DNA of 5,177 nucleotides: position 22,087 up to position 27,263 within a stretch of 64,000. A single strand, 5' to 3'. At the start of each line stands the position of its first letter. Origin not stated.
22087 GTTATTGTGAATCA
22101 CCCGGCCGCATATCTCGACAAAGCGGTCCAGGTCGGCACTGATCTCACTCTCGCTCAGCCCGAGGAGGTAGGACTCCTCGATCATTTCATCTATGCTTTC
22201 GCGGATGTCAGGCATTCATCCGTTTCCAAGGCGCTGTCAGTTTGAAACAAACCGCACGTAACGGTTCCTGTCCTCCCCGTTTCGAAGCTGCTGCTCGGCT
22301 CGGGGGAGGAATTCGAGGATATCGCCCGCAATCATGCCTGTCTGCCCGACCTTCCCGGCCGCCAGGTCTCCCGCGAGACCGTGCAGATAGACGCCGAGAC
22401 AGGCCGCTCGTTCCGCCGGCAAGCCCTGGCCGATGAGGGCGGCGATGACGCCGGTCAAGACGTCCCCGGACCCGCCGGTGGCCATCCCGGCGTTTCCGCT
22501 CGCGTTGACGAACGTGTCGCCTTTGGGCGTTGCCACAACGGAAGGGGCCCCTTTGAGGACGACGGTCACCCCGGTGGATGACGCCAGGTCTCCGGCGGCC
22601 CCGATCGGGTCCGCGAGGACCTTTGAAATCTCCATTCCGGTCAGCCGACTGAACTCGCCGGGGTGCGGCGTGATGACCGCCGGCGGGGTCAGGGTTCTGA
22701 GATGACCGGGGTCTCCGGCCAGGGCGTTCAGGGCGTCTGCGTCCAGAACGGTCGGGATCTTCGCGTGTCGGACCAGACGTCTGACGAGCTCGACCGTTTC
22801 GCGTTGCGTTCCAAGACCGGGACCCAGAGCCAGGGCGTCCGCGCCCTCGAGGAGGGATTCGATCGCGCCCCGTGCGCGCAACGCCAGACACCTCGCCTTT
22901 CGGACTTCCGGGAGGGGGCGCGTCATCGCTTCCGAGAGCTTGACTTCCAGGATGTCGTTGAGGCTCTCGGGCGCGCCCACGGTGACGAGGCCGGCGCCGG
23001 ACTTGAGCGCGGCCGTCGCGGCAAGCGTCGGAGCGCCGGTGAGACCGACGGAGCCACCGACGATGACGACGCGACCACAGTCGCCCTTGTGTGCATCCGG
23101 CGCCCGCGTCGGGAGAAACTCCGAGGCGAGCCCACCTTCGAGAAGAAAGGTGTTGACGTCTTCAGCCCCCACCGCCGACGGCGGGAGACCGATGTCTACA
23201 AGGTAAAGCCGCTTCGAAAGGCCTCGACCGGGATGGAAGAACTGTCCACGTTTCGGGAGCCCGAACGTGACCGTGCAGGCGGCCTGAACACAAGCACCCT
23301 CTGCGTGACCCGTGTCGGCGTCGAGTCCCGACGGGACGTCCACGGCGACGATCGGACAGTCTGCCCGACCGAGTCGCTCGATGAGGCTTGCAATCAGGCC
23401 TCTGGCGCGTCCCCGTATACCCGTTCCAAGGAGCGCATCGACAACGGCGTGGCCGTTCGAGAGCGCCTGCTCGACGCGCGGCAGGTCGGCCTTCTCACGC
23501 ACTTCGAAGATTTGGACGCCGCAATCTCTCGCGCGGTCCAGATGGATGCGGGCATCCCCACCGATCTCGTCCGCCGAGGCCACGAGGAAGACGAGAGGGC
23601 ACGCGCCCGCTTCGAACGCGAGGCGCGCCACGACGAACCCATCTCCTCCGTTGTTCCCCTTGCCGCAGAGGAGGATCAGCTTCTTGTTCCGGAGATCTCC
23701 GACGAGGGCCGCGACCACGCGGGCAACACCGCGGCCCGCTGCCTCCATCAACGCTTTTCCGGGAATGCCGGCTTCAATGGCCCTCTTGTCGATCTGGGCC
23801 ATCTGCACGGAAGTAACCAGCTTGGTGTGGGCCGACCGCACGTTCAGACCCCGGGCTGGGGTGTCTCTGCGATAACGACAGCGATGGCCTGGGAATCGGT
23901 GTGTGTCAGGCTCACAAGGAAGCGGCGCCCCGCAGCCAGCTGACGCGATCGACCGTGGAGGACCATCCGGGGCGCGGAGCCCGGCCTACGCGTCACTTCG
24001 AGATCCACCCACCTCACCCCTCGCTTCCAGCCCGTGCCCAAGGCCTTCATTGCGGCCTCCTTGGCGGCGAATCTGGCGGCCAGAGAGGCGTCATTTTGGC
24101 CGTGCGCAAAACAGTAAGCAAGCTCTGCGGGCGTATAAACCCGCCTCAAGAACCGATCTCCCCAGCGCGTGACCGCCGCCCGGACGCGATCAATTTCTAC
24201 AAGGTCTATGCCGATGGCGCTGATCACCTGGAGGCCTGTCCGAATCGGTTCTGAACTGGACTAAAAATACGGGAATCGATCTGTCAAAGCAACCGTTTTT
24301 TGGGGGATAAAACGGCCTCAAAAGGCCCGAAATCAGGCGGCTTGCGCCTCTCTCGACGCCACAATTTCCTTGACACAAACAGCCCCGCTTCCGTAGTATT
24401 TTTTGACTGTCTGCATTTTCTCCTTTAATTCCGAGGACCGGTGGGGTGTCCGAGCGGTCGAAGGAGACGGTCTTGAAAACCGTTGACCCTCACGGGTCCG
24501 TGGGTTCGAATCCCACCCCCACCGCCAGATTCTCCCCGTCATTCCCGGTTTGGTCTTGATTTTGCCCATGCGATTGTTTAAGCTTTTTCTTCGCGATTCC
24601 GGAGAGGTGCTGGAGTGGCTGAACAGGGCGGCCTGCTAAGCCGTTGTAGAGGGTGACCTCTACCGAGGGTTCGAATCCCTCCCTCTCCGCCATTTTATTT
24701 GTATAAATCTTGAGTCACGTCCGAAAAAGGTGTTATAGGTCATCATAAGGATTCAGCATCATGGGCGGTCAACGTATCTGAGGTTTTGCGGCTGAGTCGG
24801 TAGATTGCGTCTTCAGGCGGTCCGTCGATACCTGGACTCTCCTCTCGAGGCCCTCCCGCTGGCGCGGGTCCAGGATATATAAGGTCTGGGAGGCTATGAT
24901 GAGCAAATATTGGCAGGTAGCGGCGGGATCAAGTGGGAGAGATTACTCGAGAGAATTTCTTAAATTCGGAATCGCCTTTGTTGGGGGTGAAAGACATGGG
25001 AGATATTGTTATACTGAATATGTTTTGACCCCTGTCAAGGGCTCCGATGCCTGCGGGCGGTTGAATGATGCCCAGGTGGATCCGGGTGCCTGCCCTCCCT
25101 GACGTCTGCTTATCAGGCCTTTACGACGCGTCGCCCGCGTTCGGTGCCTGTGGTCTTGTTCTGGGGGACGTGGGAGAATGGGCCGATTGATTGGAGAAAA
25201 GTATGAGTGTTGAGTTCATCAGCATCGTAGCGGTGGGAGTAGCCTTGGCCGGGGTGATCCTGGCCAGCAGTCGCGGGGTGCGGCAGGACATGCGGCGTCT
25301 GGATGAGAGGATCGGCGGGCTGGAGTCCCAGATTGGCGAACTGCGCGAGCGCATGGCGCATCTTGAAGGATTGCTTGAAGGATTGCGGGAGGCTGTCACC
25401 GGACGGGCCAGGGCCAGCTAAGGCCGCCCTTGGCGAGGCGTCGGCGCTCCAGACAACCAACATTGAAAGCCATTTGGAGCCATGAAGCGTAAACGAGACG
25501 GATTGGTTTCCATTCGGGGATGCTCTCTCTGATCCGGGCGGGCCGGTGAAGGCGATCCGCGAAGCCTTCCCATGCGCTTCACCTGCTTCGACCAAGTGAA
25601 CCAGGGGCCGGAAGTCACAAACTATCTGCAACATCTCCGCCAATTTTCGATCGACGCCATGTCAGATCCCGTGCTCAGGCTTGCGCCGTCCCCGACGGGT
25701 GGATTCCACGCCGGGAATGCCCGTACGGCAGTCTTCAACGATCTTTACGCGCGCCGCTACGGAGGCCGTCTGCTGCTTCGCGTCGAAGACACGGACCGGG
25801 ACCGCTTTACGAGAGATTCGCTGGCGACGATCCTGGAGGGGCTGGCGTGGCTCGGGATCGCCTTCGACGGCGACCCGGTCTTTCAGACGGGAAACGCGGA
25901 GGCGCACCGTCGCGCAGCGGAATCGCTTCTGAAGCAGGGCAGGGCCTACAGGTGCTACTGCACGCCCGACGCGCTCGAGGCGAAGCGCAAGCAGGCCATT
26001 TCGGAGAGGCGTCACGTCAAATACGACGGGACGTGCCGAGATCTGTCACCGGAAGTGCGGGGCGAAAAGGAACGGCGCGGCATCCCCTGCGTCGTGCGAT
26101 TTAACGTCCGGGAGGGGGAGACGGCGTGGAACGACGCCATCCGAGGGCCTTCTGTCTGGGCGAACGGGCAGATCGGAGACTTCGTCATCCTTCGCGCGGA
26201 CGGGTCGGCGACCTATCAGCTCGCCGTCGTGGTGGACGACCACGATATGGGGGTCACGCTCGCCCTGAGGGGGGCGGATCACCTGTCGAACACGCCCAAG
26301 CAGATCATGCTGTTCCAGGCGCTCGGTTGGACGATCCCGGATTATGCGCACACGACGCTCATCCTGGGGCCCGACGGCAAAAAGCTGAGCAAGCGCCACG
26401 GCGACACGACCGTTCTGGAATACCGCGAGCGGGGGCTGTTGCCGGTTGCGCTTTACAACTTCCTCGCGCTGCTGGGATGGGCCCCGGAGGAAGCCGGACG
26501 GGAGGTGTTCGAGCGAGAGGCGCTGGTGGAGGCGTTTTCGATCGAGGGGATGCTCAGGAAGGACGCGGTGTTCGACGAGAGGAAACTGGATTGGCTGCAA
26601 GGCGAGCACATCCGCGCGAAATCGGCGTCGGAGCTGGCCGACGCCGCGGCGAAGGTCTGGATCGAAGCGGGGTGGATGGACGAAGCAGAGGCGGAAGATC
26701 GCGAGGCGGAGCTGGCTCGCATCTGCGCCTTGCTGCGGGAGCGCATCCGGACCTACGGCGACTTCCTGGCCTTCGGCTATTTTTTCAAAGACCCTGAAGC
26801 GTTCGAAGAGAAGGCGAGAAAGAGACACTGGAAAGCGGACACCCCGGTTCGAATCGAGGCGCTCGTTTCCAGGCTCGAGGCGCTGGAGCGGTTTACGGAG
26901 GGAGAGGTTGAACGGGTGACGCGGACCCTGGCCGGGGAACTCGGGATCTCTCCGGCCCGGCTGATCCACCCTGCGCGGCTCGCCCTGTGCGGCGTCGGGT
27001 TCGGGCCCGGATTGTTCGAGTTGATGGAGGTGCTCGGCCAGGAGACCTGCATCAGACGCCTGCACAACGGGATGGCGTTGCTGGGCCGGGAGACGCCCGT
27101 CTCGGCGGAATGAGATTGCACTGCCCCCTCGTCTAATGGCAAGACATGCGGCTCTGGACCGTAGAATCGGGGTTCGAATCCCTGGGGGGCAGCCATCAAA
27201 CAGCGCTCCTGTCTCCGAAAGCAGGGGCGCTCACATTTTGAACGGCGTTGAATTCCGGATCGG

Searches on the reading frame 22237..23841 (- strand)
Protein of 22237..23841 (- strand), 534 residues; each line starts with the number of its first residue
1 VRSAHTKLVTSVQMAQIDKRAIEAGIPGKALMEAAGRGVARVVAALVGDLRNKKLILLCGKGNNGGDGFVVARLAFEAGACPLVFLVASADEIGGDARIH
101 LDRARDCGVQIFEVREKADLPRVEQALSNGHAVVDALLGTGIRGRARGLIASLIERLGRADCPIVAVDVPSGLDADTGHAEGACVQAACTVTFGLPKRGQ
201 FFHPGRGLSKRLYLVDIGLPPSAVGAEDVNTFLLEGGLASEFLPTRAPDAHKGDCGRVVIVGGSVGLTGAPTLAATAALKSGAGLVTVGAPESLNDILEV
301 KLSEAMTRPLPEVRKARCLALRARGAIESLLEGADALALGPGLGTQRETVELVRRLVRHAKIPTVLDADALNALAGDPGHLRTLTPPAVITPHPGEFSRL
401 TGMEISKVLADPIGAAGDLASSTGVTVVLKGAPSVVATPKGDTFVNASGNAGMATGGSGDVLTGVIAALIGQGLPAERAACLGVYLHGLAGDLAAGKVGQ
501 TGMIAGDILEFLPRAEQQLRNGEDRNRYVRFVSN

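Call 88: search_protein_families(library=pfam, proteins=[window:22237-23841:-], max_evalue=0.00001)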
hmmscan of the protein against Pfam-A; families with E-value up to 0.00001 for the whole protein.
window:22237-23841:- (534 aa): 2 families
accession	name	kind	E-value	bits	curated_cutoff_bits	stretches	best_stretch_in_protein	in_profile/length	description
PF01256.23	Carb_kinase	-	5.1e-56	190.3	27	1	258-513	1-241/242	NAD(P)H-hydrate dehydratase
PF03853.21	YjeF_N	-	6.9e-49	166.5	24.9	1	29-199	2-169/169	YjeF-related protein N-terminus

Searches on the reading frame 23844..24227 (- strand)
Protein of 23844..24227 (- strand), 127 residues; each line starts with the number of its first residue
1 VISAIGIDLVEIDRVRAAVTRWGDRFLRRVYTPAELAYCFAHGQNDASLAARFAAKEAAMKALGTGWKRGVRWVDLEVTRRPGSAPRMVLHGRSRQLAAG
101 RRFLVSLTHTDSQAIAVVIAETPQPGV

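Call 43: search_protein_families(library=pfam, proteins=[window:23844-24227:-], max_evalue=0.01)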
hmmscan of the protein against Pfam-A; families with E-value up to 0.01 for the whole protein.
window:23844-24227:- (127 aa): 1 family
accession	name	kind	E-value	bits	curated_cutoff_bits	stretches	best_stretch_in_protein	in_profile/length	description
PF01648.25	ACPS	-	9e-19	68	25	1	4-98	1-96/111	4'-phosphopantetheinyl transferase superfamily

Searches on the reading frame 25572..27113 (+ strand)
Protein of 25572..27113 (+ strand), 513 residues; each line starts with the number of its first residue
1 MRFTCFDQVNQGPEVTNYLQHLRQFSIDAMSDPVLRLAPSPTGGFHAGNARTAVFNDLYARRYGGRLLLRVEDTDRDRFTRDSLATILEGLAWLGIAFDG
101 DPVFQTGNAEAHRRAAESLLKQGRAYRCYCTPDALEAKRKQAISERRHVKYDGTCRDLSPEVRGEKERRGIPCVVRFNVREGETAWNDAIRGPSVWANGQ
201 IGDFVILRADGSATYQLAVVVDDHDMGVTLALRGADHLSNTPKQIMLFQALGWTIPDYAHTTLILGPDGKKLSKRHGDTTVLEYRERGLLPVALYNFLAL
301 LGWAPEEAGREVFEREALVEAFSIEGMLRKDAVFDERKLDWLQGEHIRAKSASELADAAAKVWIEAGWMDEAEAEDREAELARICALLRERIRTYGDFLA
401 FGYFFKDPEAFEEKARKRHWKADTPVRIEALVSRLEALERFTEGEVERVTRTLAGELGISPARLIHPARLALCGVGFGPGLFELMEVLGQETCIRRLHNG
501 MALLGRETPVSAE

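Call 88: search_protein_families(library=pfam, proteins=[window:25572-27113:+], max_evalue=0.00001)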
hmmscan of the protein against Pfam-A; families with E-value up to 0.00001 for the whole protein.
window:25572-27113:+ (513 aa): 2 families
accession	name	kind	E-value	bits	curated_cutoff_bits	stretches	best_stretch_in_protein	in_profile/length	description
PF00749.27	tRNA-synt_1c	-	1.2e-83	281.1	23.4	1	35-341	4-314/314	tRNA synthetases class I (E and Q), catalytic domain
PF19269.4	Anticodon_2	-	1e-26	94.5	23.6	1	369-500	9-140/141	Anticodon binding domain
